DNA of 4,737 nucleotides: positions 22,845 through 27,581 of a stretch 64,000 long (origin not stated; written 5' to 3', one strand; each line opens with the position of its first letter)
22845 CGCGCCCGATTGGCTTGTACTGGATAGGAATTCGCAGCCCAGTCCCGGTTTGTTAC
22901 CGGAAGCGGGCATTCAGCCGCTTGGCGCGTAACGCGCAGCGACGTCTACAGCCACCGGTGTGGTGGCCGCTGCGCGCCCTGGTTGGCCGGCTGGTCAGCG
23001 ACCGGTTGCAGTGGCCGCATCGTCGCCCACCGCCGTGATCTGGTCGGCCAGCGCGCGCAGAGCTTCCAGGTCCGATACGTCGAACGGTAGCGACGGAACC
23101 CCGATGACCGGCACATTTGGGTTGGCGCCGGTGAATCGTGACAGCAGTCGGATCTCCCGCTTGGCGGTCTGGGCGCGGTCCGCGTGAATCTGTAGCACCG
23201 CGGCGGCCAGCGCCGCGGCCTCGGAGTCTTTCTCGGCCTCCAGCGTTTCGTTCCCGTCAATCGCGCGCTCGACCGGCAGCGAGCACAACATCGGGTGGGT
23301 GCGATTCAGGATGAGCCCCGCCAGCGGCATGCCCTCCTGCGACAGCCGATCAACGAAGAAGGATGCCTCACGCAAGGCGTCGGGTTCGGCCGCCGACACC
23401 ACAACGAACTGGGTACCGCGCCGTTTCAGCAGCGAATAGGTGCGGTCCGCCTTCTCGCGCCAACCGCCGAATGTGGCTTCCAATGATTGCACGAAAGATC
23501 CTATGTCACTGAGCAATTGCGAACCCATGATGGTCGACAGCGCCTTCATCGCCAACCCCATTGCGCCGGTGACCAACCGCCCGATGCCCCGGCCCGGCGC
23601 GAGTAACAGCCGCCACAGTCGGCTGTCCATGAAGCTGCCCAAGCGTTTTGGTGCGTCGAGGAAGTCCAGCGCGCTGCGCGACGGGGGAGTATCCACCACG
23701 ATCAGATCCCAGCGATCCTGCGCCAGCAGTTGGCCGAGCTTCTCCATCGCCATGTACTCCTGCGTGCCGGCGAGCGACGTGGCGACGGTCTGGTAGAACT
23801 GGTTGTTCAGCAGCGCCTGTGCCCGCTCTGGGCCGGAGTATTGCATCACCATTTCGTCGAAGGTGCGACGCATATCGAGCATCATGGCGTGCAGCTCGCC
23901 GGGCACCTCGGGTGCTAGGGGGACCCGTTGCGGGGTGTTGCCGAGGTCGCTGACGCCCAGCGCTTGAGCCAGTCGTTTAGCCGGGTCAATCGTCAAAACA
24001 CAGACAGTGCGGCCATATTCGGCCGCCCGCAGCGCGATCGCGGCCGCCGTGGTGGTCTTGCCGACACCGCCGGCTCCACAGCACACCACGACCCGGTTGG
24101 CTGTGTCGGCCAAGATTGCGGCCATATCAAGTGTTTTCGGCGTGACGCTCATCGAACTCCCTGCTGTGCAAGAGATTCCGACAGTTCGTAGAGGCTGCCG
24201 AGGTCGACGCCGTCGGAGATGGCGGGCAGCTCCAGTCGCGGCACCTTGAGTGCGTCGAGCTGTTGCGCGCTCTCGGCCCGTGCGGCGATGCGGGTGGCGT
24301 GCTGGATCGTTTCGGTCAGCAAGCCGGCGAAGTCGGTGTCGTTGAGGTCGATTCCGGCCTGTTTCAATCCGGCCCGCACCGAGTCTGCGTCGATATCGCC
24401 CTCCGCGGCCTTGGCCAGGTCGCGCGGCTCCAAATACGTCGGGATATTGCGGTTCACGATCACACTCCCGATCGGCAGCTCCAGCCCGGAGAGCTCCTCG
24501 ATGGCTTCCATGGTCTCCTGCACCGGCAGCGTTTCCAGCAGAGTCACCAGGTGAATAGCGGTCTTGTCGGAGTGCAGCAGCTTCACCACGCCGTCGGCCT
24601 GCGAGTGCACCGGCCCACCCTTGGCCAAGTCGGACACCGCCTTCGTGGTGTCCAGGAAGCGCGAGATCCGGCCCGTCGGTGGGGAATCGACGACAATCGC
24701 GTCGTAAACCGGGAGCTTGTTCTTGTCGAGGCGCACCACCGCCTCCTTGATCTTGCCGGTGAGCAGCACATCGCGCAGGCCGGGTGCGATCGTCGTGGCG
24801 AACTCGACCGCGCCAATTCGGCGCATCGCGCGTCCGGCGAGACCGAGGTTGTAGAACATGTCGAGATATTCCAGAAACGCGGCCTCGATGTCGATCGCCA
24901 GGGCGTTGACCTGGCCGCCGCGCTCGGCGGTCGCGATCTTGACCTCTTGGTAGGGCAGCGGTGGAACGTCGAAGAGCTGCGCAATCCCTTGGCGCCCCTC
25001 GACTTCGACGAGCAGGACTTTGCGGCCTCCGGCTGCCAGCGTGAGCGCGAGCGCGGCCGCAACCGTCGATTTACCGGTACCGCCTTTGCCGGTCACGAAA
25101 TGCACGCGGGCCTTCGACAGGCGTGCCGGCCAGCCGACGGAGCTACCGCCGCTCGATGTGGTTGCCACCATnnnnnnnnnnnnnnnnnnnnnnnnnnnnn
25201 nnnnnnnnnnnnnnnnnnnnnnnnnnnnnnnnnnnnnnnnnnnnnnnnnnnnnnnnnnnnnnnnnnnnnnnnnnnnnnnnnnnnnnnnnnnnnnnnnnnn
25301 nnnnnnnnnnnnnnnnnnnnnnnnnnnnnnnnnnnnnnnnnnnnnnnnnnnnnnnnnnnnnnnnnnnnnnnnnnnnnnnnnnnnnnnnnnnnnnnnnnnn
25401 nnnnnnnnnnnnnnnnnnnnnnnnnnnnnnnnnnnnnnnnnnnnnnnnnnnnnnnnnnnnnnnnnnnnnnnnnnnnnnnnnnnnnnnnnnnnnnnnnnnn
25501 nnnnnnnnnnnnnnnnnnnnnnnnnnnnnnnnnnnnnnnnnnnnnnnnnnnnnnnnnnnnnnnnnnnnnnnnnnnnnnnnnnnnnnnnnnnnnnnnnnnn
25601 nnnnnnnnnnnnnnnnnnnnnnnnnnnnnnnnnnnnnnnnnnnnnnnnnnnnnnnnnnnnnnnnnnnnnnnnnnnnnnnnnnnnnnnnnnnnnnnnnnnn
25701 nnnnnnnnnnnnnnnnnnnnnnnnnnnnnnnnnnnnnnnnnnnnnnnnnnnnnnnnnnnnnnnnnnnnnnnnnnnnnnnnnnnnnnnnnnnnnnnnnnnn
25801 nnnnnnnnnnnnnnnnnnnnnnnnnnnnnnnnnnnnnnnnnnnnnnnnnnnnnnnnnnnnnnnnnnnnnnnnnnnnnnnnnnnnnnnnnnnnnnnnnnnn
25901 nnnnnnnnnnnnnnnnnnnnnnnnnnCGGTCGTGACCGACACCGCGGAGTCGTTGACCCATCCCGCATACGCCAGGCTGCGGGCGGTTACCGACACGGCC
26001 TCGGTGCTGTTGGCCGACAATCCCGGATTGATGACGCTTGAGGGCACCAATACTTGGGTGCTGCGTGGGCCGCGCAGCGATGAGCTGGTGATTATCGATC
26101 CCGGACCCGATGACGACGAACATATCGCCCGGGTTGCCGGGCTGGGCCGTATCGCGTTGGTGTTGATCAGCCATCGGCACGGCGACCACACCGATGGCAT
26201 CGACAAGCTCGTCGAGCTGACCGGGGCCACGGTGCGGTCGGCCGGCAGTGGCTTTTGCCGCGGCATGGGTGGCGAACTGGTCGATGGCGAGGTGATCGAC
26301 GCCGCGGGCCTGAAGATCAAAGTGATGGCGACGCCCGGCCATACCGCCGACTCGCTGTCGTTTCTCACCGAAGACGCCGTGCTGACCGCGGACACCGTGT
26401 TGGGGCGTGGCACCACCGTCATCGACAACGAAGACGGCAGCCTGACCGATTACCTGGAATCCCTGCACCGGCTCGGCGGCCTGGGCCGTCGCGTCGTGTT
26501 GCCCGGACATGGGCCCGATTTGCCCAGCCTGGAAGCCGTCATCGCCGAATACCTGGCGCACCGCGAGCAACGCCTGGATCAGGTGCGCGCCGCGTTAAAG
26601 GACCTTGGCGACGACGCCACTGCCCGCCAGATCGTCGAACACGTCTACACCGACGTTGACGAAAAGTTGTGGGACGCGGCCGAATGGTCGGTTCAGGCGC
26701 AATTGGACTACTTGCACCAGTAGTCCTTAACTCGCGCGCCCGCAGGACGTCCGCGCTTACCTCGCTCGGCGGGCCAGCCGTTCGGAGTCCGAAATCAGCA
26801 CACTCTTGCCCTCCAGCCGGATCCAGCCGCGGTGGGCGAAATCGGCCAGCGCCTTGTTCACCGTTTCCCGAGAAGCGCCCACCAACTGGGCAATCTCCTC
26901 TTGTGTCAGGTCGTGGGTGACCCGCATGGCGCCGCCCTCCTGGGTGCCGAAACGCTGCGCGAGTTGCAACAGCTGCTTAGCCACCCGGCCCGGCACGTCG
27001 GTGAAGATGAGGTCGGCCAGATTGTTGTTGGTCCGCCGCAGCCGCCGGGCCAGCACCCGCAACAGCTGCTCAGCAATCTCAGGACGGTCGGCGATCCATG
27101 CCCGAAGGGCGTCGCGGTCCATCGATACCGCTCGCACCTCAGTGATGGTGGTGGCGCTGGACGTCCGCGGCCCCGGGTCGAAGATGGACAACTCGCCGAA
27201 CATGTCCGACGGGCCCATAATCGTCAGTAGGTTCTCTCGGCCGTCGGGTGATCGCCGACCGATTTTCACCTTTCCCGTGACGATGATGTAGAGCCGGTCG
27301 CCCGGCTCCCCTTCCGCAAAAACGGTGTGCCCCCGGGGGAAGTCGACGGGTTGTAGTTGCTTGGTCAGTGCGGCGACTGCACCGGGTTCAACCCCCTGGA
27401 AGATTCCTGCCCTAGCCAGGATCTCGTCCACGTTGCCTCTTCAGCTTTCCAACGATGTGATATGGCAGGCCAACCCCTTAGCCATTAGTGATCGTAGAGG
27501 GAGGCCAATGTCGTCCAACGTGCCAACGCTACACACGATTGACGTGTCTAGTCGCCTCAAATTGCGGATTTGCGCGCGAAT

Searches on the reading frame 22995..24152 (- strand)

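Call 44: search_protein_families(library=pfam, proteins=[window:22995-24152:-], max_evalue=0.0001)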
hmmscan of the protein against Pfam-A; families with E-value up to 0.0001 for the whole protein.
window:22995-24152:- (385 aa): 4 families
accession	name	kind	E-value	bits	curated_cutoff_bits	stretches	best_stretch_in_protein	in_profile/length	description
PF02374.21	ArsA_ATPase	-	3.6e-26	92.5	24.3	1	20-286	2-246/305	Anion-transporting ATPase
PF13614.12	AAA_31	-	1.1e-08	35.7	27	1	26-162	9-132/177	AAA domain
PF10609.15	ParA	-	1.7e-08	34.6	27.1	1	19-122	4-106/246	NUBPL iron-transfer P-loop NTPase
PF01656.29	CbiA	-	4.7e-08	33.5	25.4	1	21-259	1-54/125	CobQ/CobB/MinD/ParA nucleotide binding domain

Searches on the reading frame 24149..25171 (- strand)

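Call 44: search_protein_families(library=pfam, proteins=[window:24149-25171:-], max_evalue=0.0001)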
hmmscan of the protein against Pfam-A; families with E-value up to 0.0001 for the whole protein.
window:24149-25171:- (340 aa): 5 families
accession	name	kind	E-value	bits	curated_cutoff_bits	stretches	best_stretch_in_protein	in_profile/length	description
PF02374.21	ArsA_ATPase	-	1.5e-22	80.6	24.3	1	22-180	2-149/305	Anion-transporting ATPase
PF01656.29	CbiA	-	2.2e-07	31.3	25.4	1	25-58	3-36/125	CobQ/CobB/MinD/ParA nucleotide binding domain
PF13614.12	AAA_31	-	2.6e-07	31.2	27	1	25-61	6-42/177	AAA domain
PF10609.15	ParA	-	3.1e-06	27.2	27.1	1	23-57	6-40/246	NUBPL iron-transfer P-loop NTPase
PF13481.12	AAA_25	-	2.1e-05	24.7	27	1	18-61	30-84/195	AAA domain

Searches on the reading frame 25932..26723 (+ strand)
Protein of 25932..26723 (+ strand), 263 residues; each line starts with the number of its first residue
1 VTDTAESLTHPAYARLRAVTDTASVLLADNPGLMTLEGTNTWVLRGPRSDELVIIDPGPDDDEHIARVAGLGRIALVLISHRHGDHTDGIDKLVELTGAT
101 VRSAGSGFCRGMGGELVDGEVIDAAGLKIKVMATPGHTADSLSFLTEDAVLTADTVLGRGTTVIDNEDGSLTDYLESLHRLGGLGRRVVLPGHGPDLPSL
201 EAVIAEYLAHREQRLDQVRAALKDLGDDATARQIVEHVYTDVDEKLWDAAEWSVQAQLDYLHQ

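Call 44: search_protein_families(library=pfam, proteins=[window:25932-26723:+], max_evalue=0.0001)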
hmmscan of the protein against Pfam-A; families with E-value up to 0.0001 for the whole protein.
window:25932-26723:+ (263 aa): 3 families
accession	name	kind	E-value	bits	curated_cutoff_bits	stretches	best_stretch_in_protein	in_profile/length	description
PF00753.33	Lactamase_B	-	7e-13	49.4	22.7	1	36-193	3-196/196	Metallo-beta-lactamase superfamily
PF17778.7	BLACT_WH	-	2.5e-07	31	22.8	1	230-261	1-32/46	Beta-lactamase associated winged helix domain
PF12706.13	Lactamase_B_2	-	4.4e-07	30.1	27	1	53-100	3-57/200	Beta-lactamase superfamily domain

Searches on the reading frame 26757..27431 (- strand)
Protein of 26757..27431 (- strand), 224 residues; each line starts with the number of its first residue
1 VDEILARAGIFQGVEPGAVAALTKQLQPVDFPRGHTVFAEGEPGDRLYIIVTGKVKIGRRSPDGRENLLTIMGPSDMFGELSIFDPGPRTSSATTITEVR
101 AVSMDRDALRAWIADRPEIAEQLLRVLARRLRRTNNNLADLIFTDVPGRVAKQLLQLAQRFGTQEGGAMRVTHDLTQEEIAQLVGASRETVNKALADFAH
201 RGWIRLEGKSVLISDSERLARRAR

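Call 44: search_protein_families(library=pfam, proteins=[window:26757-27431:-], max_evalue=0.0001)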
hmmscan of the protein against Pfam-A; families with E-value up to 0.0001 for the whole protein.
window:26757-27431:- (224 aa): 4 families
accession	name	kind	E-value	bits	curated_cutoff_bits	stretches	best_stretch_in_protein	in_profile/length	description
PF00027.35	cNMP_binding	-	2.2e-25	88.9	27.5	1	29-114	2-87/89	Cyclic nucleotide-binding domain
PF13545.12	HTH_Crp_2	-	5.5e-18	65.1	27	1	148-221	1-69/70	Crp-like helix-turn-helix domain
PF25213.1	HVO_A0261_N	-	1.7e-05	25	35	1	174-208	24-58/86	HVO_A0261 N-terminal domain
PF00325.26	Crp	-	2.1e-05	24.6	21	1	175-204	3-32/32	Bacterial regulatory proteins, crp family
